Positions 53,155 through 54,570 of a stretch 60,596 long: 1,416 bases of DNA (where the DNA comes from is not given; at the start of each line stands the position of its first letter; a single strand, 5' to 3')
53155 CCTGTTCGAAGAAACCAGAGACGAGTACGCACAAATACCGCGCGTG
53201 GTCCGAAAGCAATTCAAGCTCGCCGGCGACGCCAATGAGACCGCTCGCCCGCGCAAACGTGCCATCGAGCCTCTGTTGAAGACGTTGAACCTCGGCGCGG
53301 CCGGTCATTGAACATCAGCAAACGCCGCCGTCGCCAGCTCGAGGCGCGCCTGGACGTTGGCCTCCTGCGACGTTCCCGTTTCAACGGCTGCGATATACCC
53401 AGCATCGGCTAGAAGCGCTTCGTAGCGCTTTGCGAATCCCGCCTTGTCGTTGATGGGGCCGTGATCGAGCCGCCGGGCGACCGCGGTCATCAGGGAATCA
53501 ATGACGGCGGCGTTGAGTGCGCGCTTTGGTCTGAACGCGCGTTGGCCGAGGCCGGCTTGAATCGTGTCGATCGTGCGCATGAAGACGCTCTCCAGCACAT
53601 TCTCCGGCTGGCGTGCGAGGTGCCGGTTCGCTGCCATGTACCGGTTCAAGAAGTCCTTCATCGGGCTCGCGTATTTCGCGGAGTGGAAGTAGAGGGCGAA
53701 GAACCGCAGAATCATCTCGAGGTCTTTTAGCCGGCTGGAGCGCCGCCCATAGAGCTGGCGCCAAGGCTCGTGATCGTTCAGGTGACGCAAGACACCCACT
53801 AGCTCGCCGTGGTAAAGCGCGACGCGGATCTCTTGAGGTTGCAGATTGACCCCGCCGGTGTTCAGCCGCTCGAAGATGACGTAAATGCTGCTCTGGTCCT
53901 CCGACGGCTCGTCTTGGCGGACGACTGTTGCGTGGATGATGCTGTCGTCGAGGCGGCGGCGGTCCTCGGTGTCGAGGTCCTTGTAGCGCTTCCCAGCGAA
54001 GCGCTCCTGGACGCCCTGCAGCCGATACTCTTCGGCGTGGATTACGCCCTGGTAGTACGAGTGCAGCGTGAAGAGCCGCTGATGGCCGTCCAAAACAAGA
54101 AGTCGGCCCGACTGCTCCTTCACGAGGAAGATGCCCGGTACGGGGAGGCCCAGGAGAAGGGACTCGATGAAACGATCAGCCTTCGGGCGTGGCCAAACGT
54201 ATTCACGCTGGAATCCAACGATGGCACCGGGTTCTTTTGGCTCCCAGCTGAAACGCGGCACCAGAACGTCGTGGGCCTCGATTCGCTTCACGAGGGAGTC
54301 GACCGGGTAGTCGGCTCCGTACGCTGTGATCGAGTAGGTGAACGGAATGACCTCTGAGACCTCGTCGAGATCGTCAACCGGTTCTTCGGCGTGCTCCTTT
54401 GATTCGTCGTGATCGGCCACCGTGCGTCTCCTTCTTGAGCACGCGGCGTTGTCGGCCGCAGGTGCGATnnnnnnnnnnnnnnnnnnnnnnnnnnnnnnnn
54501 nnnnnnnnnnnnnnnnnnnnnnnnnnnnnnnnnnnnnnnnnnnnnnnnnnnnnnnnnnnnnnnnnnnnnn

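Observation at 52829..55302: DUF3825 / DUF262 / HEPN three-gene operon: candidate uncharacterised defence system on the mobile element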

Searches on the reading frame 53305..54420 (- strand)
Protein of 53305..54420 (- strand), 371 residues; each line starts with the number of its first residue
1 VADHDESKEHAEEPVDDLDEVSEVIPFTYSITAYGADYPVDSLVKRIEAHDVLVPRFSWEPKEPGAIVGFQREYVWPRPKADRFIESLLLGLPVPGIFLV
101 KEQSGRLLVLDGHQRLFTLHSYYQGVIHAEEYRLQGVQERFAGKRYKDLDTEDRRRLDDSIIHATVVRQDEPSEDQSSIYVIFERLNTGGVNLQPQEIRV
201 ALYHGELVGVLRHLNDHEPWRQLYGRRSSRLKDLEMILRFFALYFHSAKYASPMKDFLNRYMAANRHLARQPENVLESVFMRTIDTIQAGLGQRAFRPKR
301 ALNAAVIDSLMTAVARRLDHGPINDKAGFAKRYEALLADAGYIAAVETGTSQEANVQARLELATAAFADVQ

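Call 3: search_protein_families(library=pfam, proteins=[window:53305-54420:-], max_evalue=1)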
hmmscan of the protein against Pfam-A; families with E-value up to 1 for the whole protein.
window:53305-54420:- (371 aa): 1 family
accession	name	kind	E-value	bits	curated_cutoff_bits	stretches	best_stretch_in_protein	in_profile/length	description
PF03235.19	GmrSD_N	-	8.8e-24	85.2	33.2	1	70-203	17-198/199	GmrSD restriction endonuclease, N-terminal domain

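Call 4: search_protein_families(library=padloc, proteins=[window:53305-54420:-], max_evalue=1)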
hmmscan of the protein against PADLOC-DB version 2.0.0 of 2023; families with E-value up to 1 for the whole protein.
window:53305-54420:- (371 aa): 9 families
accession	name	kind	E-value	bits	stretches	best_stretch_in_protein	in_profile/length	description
PDLC03877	NsnA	-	3.2e-62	209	1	26-367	38-379/385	-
PDLC04027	PD-T4-2_A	-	7.1e-51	171.4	1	70-367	58-361/363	-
PDLC03418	REase_II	-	1.2e-06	26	1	70-209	38-164/372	Type II restriction enzyme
PDLC04150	HEC-05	-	0.0012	15.8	1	69-99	26-56/583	-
PDLC04151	HEC-05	-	0.002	14.9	1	70-96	45-71/600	-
PDLC04709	PDC-M55C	-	0.0043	13.8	1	108-155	92-136/554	-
PDLC04154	HEC-06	-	0.0098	12.6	0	70-120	29-86/569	-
PDLC04155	HEC-06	-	0.016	11.7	0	174-196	208-230/562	-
PDLC02687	Orf5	-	0.018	11.8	1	174-196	205-227/543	Orf5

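Call 5: search_protein_families(library=ncbifam, proteins=[window:53305-54420:-], max_evalue=1)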
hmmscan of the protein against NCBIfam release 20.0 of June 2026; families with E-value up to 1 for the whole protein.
window:53305-54420:- (371 aa): 0 families

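Call 15: find_homologous_proteins(query=window:53305-54420:-)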
Query window:53305-54420:- (371 aa): 5635 proteins with E <= 0.001 among 8000 candidates; the best 120 are listed.
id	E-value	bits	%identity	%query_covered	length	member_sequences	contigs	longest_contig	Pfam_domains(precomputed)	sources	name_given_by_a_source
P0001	2.5e-245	831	100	100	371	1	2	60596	PF03235.20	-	-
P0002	8.5e-178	609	74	98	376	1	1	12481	PF03235.20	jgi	jgi:hypothetical protein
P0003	2.3e-176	604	73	100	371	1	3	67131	PF03235.20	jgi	jgi:hypothetical protein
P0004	5.3e-176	603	74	95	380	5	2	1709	PF03235.20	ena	-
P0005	5.6e-176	603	75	98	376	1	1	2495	PF03235.20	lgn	-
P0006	1.6e-175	602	75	97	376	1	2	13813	PF03235.20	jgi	jgi:hypothetical protein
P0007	2.5e-175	601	74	97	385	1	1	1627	PF03235.20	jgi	jgi:hypothetical protein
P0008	2.8e-175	601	73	98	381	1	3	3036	PF03235.20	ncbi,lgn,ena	ncbi:MAG: DUF262 domain-containing protein [Planctomycetota bacterium]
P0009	2.3e-174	598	72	99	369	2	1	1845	PF03235.20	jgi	jgi:hypothetical protein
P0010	2.7e-174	598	74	97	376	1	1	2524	PF03235.20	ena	-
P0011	5.3e-174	597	74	97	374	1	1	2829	PF03235.20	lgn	-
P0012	1.1e-173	596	75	97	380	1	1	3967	PF03235.20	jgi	jgi:hypothetical protein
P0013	1.2e-173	595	74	97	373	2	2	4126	PF03235.20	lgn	-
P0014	1.2e-173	595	73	97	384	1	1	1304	PF03235.20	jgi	jgi:hypothetical protein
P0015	1.9e-173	595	74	97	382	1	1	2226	PF03235.20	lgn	-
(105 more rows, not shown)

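Call 17: find_related_loci(query=window:53305-54420:-, collection=genome_contigs, flank=6000)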
Query window:53305-54420:- (371 aa) in genome_contigs; peptide patterns used: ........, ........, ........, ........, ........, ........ (x = any residue, [..] = any of these).
80 stretches matched a pattern; 56 encode a relative of the query (tblastn E <= 1e-3); 56 distinct loci.
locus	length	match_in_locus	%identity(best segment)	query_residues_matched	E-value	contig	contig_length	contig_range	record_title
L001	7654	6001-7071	73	15-371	1e-178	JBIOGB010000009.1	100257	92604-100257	MAG: Candidatus Acidiferrales bacterium isolate GcC11-7 k141_764360_length_100257_cov_79.7467, whole genome shotgun sequ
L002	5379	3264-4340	72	12-370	0e+0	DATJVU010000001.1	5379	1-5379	MAG TPA_asm: Candidatus Solibacter sp. isolate SMAG_U15081 k141_2394544, whole genome shotgun sequence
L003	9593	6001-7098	72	6-371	8e-178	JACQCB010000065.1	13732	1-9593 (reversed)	MAG: Nitrospirae bacterium isolate NC_groundwater_957_Pr1_S-0.2um_61_41 Montesol18-Sp2_coassembly_scaffold_160026, whole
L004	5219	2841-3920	72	11-370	1e-180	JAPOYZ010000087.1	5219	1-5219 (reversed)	MAG: Candidatus Aminicenantes bacterium isolate COS4_bin_49 NODE_9369_length_5219_cov_6.30538, whole genome shotgun sequ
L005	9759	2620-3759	70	1-370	3e-177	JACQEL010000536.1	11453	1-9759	MAG: Deltaproteobacteria bacterium isolate NC_groundwater_1020_Pr1_S-0.65um_57_10 Montesol18_Sp65_coassembly_scaffold_87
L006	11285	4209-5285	73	12-371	1e-176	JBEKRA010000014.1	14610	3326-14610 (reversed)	MAG: Verrucomicrobiota bacterium isolate SPRUCE 4 SPRUCE_4_14, whole genome shotgun sequence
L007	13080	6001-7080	71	12-371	5e-176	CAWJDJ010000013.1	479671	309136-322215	MAG: uncultured Verrucomicrobiae bacterium isolate MFD04944.bin.2.161 genome assembly, contig: contig_46801, whole genom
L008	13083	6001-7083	70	11-371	2e-174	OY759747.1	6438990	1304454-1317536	MAG: Spirochaetia bacterium isolate 029c9a96-c795-42b2-9c0d-59f5314b817a genome assembly, chromosome: 1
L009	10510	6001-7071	71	15-371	9e-174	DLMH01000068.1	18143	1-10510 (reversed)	MAG TPA_asm: Candidatus Acidiferrum typicum isolate UBA7541 UBA7541_contig_10227, whole genome shotgun sequence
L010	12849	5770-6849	71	12-370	4e-173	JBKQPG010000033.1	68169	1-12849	MAG: Bryobacteraceae bacterium isolate MGr1A1B1C__bin_104 MGr1A1B1C_000000101666, whole genome shotgun sequence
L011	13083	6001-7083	70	11-371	4e-173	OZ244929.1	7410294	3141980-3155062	MAG: Spirochaetia bacterium isolate 8068e3ae-2514-4771-9ed6-15a7f5772894 genome assembly, chromosome: 1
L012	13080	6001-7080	71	12-371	7e-173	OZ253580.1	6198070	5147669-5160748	MAG: Acidobacteriota bacterium isolate 47452053-f15d-47d9-810f-b45a5afbde1b genome assembly, chromosome: 1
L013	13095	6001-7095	71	7-371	2e-172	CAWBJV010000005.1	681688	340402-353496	MAG: uncultured Acidobacteriaceae bacterium isolate MFD03346.bin.1.68 genome assembly, contig: contig_1989, whole genome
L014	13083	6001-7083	70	11-371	2e-172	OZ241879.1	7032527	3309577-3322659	MAG: Spirochaetia bacterium isolate 33422d00-efb0-4b49-bd16-f937cda21374 genome assembly, chromosome: 1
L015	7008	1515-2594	70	12-370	9e-172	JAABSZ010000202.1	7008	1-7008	MAG: Desulfobacteraceae bacterium isolate S20.Bin068 Scaffold_198, whole genome shotgun sequence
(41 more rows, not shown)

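Call 20: search_dna_similar(query=window:53305-54420:-, collection=plasmids, mode=protein, max_rows=30)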
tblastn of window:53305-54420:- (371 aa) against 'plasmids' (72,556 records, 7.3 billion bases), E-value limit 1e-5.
Records with a match: 109; places in all: 111; records where one place covers at least 80% of the query: 46.
Best place of each record, by identity: <60% 109.
By first word of the organism name: Escherichia 18; Salmonella 10; Enterococcus 10; Klebsiella 8; Acinetobacter 8; Rhodococcus 7; Burkholderia 3; Rhizobium 3; Campylobacter 3; Phaeobacter 2; and 34 more.
By predicted mobility (MOB-suite, as given by PLSDB): conjugative 56; non-mobilizable 30; mobilizable 23.
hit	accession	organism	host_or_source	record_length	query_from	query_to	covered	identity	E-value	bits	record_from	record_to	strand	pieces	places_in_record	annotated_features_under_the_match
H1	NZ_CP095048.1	Hymenobacter cellulosilyticus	single cell,air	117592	29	368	92%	44.1%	5e-83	282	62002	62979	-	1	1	DUF262 domain-containing protein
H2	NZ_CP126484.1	Kocuria rosea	mixed culture,an irradiated device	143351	16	368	95%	40.1%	1e-71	250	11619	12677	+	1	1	DUF262 domain-containing protein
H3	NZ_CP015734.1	Arthrobacter sp. U41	Purified bacterial strains from deep ...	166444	16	369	95%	39.3%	2e-68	240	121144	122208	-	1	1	DUF262 domain-containing protein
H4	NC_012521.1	Rhodococcus opacus B4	-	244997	30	370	92%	40.1%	4e-62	222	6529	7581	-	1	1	DUF262 domain-containing protein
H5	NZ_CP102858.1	Escherichia coli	Gallus gallus (chicken),mixed ...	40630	7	363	96%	32.6%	5e-46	175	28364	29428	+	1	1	DUF262 domain-containing protein | replication initiation protein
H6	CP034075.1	Salmonella enterica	Ovis aries (domestic sheep),cell culture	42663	7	363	96%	32.6%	5e-46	175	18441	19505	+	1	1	DUF262 domain-containing protein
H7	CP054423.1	Salmonella enterica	Homo sapiens,urine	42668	7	363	96%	32.6%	5e-46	175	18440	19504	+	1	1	DUF262 domain-containing protein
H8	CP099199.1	Escherichia coli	culture,Pooled sediment sample ...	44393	7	363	96%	32.6%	5e-46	175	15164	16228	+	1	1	DUF262 domain-containing protein | replication initiation protein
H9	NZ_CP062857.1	Escherichia coli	Sus scrofa domesticus,feces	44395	7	363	96%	32.6%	5e-46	175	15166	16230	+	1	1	DUF262 domain-containing protein | replication initiation protein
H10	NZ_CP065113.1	Salmonella enterica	Homo sapiens,cell culture,stool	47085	7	363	96%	32.6%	5e-46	175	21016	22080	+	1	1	DUF262 domain-containing protein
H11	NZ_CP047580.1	Escherichia coli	Homo sapiens,Bacterial pure ...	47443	7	363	96%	32.6%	5e-46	175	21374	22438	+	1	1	DUF262 domain-containing protein | replication initiation protein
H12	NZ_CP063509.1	Escherichia coli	Homo sapiens,rectal swab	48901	7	363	96%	32.6%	5e-46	175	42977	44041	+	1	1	DUF262 domain-containing protein | replication initiation protein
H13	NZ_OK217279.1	Escherichia coli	-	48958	7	363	96%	32.6%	5e-46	175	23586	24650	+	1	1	DUF262 domain-containing protein | replication initiation protein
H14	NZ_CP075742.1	Escherichia coli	Sus scrofa,feacal sample,Pig feces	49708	7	363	96%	32.6%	5e-46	175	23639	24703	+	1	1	DUF262 domain-containing protein | replication initiation protein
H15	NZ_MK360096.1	Salmonella enterica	meat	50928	7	363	96%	32.6%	5e-46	175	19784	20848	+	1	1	DUF262 domain-containing protein | replication initiation protein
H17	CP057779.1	Escherichia coli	culture,Pooled sheep faecal samples ...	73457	1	363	98%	31.9%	4e-47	179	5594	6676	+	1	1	DUF262 domain-containing protein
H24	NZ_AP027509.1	Escherichia coli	Homo sapiens,whole organism,feces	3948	29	366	91%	32.5%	4e-49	184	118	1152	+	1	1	DUF262 domain-containing protein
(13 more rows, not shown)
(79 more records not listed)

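Call 21: get_annotated_region(hit=H17, flank=3000)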
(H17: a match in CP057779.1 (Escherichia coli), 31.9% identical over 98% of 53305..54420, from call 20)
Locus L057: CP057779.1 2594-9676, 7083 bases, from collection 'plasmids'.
description: Escherichia coli strain RHB15-C18 plasmid pRHB15-C18_2, complete sequence
organism: Escherichia coli (NCBI taxid 562)
taxonomy: Bacteria; Pseudomonadota; Gammaproteobacteria; Enterobacterales; Enterobacteriaceae; Escherichia; Escherichia coli
host: -; source: culture,Pooled sheep faecal samples collected from floor of farm; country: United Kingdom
typing (MOB-suite, as given by PLSDB): conjugative; replicon IncFIA,IncFIC; relaxase MOBF; mating-pair formation MPF_F
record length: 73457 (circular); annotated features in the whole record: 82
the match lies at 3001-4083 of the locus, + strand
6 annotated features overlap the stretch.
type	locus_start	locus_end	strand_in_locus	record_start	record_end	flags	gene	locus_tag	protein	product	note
CDS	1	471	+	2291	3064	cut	-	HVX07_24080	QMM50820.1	hypothetical protein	-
CDS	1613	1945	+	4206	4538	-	-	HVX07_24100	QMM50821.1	CPBP family intramembrane metalloprotease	-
CDS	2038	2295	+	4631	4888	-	pemI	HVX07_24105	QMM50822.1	type II toxin-antitoxin system antitoxin PemI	-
CDS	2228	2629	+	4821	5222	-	pemK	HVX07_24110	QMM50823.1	type II toxin-antitoxin system toxin endoribonuclease PemK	-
CDS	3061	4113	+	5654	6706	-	-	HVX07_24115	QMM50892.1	DUF262 domain-containing protein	-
CDS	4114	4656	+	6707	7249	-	-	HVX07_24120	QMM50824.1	hypothetical protein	-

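Call 22: get_annotated_region(hit=H5, flank=3000)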
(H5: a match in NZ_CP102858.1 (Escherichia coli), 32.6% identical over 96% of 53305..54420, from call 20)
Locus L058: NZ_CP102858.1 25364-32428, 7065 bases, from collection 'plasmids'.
description: Escherichia coli strain 573 plasmid p573-5, complete sequence
organism: Escherichia coli (NCBI taxid 562)
taxonomy: Bacteria; Pseudomonadota; Gammaproteobacteria; Enterobacterales; Enterobacteriaceae; Escherichia; Escherichia coli
host: -; source: Gallus gallus (chicken),mixed culture,swab; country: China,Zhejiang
typing (MOB-suite, as given by PLSDB): conjugative; replicon IncX1; relaxase MOBP; mating-pair formation MPF_T
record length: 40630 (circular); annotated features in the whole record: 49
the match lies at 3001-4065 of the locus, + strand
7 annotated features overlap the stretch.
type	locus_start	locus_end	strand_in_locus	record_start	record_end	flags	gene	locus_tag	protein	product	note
CDS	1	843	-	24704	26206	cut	-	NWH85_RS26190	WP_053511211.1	hypothetical protein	-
CDS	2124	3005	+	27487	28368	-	-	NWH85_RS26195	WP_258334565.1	replication initiation protein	-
CDS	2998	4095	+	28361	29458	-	-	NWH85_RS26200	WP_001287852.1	DUF262 domain-containing protein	-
CDS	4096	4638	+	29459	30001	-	-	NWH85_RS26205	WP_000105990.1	HEPN domain-containing protein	-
CDS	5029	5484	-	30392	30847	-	-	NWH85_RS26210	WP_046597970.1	H-NS family nucleoid-associated regulatory protein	GO:0006355 - regulation of DNA-templated transcription [Evidence IEA]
CDS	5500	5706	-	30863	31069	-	hha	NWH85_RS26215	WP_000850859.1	hemolysin expression modulator Hha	-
CDS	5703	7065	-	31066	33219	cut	-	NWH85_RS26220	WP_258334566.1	type IA DNA topoisomerase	GO:0006265 - DNA topological change [Evidence IEA]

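Call 23: get_annotated_region(hit=H1, flank=4000)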
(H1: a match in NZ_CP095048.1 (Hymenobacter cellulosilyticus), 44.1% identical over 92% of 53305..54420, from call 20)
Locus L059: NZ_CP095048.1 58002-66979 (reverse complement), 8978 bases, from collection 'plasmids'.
description: Hymenobacter cellulosilyticus strain 5116 S-3 plasmid unnamed2, complete sequence
organism: Hymenobacter cellulosilyticus (NCBI taxid 2932248)
taxonomy: Bacteria; Bacteroidota; Cytophagia; Cytophagales; Hymenobacteraceae; Hymenobacter; Hymenobacter cellulosilyticus
host: -; source: single cell,air; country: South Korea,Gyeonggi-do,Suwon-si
typing (MOB-suite, as given by PLSDB): non-mobilizable
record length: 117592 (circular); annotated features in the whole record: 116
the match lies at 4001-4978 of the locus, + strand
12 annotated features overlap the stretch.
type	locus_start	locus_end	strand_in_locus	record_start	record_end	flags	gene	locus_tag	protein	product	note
CDS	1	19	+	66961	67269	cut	-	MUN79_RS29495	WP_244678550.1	hypothetical protein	-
CDS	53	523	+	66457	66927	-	-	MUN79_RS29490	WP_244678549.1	hypothetical protein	-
CDS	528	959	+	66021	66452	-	-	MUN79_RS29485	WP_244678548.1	hypothetical protein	-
CDS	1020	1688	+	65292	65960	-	-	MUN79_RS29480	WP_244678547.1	hypothetical protein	-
CDS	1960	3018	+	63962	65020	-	-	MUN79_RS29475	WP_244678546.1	tyrosine-type recombinase/integrase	GO:0015074 - DNA integration [Evidence IEA]; GO:0006310 - DNA recombination [Evidence IEA]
CDS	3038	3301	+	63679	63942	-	-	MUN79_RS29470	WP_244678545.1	hypothetical protein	-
CDS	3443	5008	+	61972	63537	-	-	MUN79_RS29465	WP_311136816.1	DUF262 domain-containing protein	-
CDS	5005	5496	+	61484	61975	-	-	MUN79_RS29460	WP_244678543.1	HEPN domain-containing protein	-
CDS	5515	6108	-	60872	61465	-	-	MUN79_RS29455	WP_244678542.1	HNH endonuclease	-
CDS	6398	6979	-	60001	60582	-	-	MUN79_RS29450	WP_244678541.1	hypothetical protein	-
CDS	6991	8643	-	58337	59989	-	-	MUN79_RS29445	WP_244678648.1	Z1 domain-containing protein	-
CDS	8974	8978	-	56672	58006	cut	-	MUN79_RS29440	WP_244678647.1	ATP-binding protein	-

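Call 24: search_protein_families(library=padloc, proteins=[L058:2998-4095:+, L058:4096-4638:+, L057:3061-4113:+, L057:4114-4656:+, L059:3443-5008:+, L059:5005-5496:+], max_evalue=1)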
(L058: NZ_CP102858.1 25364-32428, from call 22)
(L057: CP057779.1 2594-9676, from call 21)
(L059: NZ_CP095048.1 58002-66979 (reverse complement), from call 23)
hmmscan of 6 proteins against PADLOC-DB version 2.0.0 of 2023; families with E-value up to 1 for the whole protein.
L058:2998-4095:+ (365 aa): 24 families
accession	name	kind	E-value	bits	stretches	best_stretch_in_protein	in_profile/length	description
PDLC03877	NsnA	-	3.5e-68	228.6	1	9-360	23-379/385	-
PDLC04027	PD-T4-2_A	-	7.1e-42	141.7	1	52-360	54-361/363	-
PDLC03418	REase_II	-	6.5e-13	46.5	1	44-205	27-165/372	Type II restriction enzyme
PDLC04151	HEC-05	-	1.2e-10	38.8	2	38-82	27-71/600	-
PDLC04150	HEC-05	-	7.1e-08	29.7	1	40-91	11-63/583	-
PDLC04709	PDC-M55C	-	1.3e-07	28.6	1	28-89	6-67/554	-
PDLC04157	HEC-06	-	1.7e-07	28.2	1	40-110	12-90/558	-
PDLC02792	SspE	-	3.1e-07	27.1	1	50-78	23-51/771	SspE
PDLC04154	HEC-06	-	3.3e-06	24.1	1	47-105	20-85/569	-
PDLC04155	HEC-06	-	3.9e-05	20.4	1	44-106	14-84/562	-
PDLC02687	Orf5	-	0.00016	18.6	1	47-105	14-79/543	Orf5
PDLC02686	Orf5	-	0.00016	18.4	1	46-104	16-88/566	Orf5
PDLC02783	SspE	-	0.00021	17.7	1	35-78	11-52/793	SspE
PDLC04036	PD-T4-4_B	-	0.00029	18.8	1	134-217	16-99/203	-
PDLC02695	Orf5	-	0.00032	17.2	2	32-72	3-41/601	Orf5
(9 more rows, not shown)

L058:4096-4638:+ (180 aa): 0 families

L057:3061-4113:+ (350 aa): 25 families
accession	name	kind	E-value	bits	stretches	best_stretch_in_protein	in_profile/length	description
PDLC03877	NsnA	-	1.7e-68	229.6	1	7-345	36-379/385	-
PDLC04027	PD-T4-2_A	-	2.7e-42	143.1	1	37-345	54-361/363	-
PDLC03418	REase_II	-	5.8e-13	46.7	1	29-190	27-165/372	Type II restriction enzyme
PDLC04151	HEC-05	-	9.6e-11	39.1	2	23-67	27-71/600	-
PDLC04150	HEC-05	-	5.8e-08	30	1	25-75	11-62/583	-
PDLC04157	HEC-06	-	1e-07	29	2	25-95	12-90/558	-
PDLC04709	PDC-M55C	-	1.2e-07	28.8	1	13-74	6-67/554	-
PDLC02792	SspE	-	2.4e-07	27.5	1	35-63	23-51/771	SspE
PDLC04154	HEC-06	-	2.8e-06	24.3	1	32-90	20-85/569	-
PDLC04155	HEC-06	-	3.6e-05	20.4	1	29-91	14-84/562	-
PDLC02687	Orf5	-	0.00014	18.8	1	32-90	14-79/543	Orf5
PDLC02686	Orf5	-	0.00018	18.1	1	31-89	16-88/566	Orf5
PDLC02783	SspE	-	0.00018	17.9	1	20-63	11-52/793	SspE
PDLC02695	Orf5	-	0.00025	17.5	2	17-57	3-41/601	Orf5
PDLC04036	PD-T4-4_B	-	0.00028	18.8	1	119-202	16-99/203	-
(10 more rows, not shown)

L057:4114-4656:+ (180 aa): 0 families

L059:3443-5008:+ (521 aa): 21 families
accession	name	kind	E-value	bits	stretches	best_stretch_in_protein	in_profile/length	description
PDLC03877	NsnA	-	3.7e-64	215.4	1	194-512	49-380/385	-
PDLC04027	PD-T4-2_A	-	3.5e-54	182.3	1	209-512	52-362/363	-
PDLC04151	HEC-05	-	3.3e-09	34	1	188-244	18-73/600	-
PDLC04155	HEC-06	-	6.3e-07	26.2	2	199-267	10-86/562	-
PDLC03418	REase_II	-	4.6e-06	24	1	210-352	33-162/372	Type II restriction enzyme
PDLC04150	HEC-05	-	1e-05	22.6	1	195-241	7-53/583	-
PDLC04157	HEC-06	-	1.2e-05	22.1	1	196-264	9-85/558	-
PDLC02792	SspE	-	6.3e-05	19.5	1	208-237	22-51/771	SspE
PDLC02700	Orf5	-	0.00014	18.8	2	322-371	197-244/555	Orf5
PDLC02695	Orf5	-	0.00021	17.8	1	208-232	18-42/601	Orf5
PDLC04154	HEC-06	-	0.00028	17.7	1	208-265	22-86/569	-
PDLC04709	PDC-M55C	-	0.00029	17.6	1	198-252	17-70/554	-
PDLC02786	SspE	-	0.00053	16.4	1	210-237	24-51/766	SspE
PDLC02687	Orf5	-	0.0017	15.2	1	208-264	16-79/543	Orf5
PDLC04156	HEC-06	-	0.0023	14.6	1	209-265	20-85/562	-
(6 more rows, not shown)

L059:5005-5496:+ (163 aa): 3 families
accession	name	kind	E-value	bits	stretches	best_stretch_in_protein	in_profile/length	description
PDLC01834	CARF2--CARF_HEPN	-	0.0048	13.7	1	99-127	343-373/404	-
PDLC03820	RTasHEPN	-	0.013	13.7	1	103-128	71-96/148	DRT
PDLC01974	CARF_m10--CARF_HEPN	-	0.022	11.8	1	28-140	334-429/476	-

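Call 26: get_annotated_region(hit=H24, flank=3000)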
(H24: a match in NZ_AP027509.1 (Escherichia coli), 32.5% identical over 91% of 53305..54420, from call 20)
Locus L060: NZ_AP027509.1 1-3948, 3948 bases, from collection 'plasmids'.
description: Escherichia coli strain LR-27 plasmid pLR-27_3, complete sequence
organism: Escherichia coli (NCBI taxid 562)
taxonomy: Bacteria; Pseudomonadota; Gammaproteobacteria; Enterobacterales; Enterobacteriaceae; Escherichia; Escherichia coli
host: -; source: Homo sapiens,whole organism,feces; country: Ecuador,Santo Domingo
typing (MOB-suite, as given by PLSDB): non-mobilizable; replicon rep_cluster_2373
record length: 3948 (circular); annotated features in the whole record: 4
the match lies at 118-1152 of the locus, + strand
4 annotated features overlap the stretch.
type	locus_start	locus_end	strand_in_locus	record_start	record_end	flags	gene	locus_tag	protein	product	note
CDS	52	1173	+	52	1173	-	-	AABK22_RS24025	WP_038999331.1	DUF262 domain-containing protein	-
CDS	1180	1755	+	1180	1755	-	-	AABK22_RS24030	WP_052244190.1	HEPN domain-containing protein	-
CDS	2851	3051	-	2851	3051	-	-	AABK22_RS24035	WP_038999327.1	antitoxin VbhA family protein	-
CDS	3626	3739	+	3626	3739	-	-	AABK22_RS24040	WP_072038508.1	replication initiation protein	-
